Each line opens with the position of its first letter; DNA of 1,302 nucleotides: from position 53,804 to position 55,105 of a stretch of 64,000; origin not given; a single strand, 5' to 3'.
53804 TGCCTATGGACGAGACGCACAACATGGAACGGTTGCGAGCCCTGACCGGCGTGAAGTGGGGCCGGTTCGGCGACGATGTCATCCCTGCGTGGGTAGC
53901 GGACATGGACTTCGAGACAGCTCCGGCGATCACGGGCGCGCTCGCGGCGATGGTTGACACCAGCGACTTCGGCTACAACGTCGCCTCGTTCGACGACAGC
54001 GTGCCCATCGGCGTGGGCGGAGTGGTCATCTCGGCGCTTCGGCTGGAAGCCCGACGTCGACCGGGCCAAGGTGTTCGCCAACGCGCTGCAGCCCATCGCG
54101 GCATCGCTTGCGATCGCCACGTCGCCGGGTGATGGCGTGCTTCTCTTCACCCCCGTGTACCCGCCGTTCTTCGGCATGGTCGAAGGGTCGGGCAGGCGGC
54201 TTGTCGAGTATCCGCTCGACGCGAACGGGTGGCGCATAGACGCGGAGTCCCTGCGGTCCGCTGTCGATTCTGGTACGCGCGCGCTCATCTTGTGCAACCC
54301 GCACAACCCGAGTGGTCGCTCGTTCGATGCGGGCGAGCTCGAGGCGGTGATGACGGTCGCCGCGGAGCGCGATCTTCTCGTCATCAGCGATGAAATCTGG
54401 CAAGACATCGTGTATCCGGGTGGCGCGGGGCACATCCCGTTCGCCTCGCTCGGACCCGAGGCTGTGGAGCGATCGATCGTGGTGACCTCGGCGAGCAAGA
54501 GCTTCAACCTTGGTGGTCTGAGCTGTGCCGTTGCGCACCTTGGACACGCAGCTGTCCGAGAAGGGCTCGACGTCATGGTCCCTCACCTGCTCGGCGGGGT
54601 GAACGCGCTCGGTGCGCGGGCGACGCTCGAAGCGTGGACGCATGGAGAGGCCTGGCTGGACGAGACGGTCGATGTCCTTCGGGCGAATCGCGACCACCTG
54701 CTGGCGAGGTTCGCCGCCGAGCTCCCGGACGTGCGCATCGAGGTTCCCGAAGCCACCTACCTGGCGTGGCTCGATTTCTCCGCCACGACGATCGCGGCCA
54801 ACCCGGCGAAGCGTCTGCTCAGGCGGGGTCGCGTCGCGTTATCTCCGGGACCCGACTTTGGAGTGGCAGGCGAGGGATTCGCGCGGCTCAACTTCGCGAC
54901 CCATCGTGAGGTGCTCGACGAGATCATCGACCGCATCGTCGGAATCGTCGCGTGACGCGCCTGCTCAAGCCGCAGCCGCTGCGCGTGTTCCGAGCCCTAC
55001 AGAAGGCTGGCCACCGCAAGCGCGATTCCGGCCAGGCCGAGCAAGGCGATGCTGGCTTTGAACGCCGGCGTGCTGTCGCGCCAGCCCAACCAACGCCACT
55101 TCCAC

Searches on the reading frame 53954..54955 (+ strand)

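Call 76: search_protein_families(library=pfam, proteins=[window:53954-54955:+])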
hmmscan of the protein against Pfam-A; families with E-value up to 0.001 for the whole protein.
window:53954-54955:+ (333 aa): 1 family
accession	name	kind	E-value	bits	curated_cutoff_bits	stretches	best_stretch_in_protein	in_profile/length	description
PF00155.27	Aminotran_1_2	-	5.9e-41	141.3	19.7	1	37-328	67-361/361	Aminotransferase class I and II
